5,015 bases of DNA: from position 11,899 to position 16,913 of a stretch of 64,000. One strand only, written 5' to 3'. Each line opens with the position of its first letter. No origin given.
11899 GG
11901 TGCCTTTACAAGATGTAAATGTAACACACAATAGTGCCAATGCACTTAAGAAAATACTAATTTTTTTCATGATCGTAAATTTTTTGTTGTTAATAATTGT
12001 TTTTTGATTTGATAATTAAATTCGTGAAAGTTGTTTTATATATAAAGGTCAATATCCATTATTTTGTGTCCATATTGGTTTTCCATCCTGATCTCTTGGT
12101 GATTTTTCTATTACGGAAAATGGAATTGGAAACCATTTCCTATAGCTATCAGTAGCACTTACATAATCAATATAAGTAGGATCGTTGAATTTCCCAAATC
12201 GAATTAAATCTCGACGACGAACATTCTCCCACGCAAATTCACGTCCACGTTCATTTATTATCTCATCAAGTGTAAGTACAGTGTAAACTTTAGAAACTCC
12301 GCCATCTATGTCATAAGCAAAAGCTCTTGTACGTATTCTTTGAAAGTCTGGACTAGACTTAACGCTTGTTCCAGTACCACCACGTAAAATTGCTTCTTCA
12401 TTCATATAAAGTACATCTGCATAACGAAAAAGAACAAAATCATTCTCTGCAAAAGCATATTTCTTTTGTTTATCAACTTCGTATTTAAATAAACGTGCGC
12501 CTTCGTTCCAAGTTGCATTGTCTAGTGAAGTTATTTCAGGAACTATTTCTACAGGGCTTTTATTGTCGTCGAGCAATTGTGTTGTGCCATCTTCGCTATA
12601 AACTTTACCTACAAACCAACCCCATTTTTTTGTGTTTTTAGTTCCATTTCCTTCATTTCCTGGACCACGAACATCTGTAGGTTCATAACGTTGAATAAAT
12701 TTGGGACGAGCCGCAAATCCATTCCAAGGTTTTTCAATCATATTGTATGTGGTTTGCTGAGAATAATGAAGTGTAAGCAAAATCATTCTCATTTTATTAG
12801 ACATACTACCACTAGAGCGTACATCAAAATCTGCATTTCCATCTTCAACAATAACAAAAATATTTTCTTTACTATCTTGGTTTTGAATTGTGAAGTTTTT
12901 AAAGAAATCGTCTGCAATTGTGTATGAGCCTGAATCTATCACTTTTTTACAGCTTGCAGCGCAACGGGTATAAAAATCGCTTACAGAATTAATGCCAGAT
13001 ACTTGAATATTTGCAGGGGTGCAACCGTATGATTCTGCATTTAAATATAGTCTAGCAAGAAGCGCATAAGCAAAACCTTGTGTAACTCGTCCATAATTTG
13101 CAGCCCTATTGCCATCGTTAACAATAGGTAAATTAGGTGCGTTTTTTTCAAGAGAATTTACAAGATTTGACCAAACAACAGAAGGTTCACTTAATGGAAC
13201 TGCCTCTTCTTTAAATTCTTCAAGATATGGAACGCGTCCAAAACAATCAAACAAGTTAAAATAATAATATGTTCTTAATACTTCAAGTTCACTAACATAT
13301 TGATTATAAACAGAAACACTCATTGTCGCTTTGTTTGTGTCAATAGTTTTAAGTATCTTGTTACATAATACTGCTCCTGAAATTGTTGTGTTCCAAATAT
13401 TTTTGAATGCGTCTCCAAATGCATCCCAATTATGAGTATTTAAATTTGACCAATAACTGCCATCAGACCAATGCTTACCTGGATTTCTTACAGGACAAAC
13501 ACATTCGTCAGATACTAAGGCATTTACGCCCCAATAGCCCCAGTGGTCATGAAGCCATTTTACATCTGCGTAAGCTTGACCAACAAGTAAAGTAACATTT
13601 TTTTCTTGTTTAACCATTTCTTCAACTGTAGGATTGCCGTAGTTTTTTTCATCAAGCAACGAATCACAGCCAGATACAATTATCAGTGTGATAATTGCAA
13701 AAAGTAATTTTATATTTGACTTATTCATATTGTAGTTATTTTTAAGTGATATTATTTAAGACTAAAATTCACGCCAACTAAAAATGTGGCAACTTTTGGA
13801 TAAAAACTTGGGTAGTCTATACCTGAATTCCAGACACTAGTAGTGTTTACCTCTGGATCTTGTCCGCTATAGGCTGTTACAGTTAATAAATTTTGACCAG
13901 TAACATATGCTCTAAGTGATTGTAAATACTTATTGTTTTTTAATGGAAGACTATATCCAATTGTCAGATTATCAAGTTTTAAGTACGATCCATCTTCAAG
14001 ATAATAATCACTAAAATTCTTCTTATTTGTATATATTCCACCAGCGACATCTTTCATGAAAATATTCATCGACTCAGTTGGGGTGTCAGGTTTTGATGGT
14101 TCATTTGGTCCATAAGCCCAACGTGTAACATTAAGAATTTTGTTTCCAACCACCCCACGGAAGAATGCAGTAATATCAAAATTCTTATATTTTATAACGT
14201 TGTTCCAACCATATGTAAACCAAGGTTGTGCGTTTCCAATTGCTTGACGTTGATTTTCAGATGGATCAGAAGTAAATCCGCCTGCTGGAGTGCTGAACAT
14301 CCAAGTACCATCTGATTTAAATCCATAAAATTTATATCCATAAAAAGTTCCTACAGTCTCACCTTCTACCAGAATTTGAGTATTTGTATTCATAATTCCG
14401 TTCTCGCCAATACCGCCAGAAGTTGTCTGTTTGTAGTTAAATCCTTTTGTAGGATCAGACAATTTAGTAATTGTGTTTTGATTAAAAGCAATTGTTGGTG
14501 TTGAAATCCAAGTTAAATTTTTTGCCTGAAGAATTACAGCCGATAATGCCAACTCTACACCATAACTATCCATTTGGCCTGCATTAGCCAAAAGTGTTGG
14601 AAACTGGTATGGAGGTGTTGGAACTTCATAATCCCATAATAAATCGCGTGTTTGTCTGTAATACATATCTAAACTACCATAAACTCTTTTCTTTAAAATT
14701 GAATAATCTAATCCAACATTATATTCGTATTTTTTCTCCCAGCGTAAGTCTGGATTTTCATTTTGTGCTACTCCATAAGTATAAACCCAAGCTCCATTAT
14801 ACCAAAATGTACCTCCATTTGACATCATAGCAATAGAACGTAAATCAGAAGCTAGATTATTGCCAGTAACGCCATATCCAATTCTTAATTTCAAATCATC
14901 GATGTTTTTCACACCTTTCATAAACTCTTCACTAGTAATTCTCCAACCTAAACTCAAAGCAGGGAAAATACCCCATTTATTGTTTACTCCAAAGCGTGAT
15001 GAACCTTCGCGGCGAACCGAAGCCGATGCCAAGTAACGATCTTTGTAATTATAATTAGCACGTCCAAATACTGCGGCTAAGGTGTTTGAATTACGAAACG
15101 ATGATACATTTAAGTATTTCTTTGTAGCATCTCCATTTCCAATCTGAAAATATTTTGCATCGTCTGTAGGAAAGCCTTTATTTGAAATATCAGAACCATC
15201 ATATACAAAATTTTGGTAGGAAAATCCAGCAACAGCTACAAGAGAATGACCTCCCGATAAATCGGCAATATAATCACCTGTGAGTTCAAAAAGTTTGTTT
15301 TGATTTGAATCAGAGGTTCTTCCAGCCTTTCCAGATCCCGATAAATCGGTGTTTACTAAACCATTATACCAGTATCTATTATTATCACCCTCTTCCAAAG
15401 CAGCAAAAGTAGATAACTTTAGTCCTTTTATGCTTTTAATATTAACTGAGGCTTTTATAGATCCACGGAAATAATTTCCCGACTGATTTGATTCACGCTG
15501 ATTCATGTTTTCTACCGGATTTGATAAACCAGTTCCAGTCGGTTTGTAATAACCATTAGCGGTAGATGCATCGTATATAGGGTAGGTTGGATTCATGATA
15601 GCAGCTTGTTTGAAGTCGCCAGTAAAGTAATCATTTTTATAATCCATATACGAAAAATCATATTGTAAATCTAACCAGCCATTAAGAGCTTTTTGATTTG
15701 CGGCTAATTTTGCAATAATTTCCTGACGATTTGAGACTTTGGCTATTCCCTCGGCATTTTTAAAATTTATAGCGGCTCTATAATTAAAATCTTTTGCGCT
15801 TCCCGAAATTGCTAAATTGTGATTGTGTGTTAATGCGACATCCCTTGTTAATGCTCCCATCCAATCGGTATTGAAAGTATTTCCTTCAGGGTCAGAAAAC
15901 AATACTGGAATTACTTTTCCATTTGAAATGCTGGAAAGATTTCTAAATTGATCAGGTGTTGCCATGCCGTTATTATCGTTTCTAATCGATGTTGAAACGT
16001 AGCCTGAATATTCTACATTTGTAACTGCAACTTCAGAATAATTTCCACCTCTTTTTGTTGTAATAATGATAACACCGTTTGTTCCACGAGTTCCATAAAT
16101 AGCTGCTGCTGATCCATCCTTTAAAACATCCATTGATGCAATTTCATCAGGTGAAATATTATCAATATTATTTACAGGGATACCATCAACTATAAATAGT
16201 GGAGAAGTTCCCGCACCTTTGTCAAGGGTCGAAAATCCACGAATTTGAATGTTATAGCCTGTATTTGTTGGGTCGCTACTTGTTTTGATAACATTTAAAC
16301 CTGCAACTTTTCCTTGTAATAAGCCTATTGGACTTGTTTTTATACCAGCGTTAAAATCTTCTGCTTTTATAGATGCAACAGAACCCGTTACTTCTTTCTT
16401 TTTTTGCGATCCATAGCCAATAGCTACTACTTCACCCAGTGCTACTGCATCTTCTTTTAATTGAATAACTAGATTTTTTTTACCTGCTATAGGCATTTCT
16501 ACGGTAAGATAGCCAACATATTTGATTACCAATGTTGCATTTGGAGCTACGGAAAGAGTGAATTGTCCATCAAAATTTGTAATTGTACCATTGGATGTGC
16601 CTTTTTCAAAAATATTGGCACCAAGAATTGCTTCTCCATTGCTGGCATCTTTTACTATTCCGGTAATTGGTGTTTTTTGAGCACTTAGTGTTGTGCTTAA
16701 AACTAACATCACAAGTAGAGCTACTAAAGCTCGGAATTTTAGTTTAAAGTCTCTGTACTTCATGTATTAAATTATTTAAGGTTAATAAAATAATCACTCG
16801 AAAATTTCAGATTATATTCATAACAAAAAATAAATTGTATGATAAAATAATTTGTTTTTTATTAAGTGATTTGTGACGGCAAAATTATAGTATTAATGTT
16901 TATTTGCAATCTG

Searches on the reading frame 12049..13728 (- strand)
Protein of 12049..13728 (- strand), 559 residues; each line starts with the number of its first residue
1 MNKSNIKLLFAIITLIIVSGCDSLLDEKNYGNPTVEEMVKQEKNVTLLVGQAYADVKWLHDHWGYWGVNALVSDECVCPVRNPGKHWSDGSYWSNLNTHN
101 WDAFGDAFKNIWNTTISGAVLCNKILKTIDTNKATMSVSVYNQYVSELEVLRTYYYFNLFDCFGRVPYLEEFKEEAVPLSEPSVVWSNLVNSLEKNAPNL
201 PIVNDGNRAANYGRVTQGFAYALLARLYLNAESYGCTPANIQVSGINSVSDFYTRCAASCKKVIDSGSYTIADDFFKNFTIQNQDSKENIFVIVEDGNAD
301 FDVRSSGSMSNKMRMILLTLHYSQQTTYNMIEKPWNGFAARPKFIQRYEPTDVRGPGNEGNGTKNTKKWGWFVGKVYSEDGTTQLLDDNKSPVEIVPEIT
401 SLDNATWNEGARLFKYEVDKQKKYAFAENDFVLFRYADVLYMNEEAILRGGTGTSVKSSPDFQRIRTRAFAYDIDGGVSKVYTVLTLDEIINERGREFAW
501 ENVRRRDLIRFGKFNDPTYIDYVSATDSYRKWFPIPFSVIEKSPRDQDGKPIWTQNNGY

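Call 79: search_protein_families(library=pfam, proteins=[window:12049-13728:-], max_evalue=0.00001)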
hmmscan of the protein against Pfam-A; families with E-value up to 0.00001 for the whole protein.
window:12049-13728:- (559 aa): 3 families
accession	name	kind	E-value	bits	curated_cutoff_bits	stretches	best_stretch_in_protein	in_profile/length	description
PF07980.17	SusD_RagB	-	1.8e-18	67.7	23.1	1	367-559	84-297/297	SusD family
PF14322.12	SusD-like_3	-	2.6e-10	41.3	27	1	85-229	51-191/191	Starch-binding associating with outer membrane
PF12771.13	SusD-like_2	-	2.3e-07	30.4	27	1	97-200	46-150/415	Starch-binding associating with outer membrane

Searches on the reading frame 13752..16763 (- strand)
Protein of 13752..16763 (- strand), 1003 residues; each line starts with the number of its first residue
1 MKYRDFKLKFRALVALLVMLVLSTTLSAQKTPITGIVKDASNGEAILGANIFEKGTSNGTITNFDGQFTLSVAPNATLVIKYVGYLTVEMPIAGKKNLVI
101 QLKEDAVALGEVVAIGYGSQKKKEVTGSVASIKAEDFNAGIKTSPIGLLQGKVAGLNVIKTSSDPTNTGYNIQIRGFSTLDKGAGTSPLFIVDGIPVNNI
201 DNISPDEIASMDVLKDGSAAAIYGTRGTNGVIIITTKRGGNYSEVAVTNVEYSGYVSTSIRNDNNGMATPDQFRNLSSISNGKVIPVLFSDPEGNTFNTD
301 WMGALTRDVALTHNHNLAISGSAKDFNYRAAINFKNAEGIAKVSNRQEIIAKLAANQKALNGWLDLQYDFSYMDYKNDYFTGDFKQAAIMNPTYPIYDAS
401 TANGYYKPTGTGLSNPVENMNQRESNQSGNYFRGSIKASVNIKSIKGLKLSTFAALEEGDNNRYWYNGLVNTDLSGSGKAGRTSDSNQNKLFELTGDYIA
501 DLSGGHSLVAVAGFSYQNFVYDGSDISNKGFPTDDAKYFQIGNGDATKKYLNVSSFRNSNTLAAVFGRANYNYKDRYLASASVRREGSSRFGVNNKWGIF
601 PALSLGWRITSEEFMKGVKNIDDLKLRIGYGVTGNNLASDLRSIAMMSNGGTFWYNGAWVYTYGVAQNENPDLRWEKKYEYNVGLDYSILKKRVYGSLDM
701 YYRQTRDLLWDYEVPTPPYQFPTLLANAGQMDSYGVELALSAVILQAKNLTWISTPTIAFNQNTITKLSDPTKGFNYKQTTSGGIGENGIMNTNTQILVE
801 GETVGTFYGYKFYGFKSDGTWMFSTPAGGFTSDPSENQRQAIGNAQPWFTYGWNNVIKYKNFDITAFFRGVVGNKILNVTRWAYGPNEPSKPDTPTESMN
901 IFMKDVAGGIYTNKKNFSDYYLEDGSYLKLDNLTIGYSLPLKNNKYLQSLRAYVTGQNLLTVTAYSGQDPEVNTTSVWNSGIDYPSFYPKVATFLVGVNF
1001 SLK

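Call 79: search_protein_families(library=pfam, proteins=[window:13752-16763:-], max_evalue=0.00001)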
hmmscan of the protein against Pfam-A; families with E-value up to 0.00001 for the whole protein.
window:13752-16763:- (1003 aa): 4 families
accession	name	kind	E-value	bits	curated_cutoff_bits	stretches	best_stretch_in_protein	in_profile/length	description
PF13715.12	CarbopepD_reg_2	-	2.1e-17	63.3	32.2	1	33-113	1-87/88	CarboxypepD_reg-like domain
PF07715.20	Plug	-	2.6e-17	63.7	23.9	1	121-231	1-107/107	TonB-dependent Receptor Plug Domain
PF00593.30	TonB_dep_Rec_b-barrel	-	2.2e-10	41.4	27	1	371-954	15-431/436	TonB dependent receptor-like, beta-barrel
PF13620.12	CarboxypepD_reg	-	7.3e-08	33.1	32.3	1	33-90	2-64/82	Carboxypeptidase regulatory-like domain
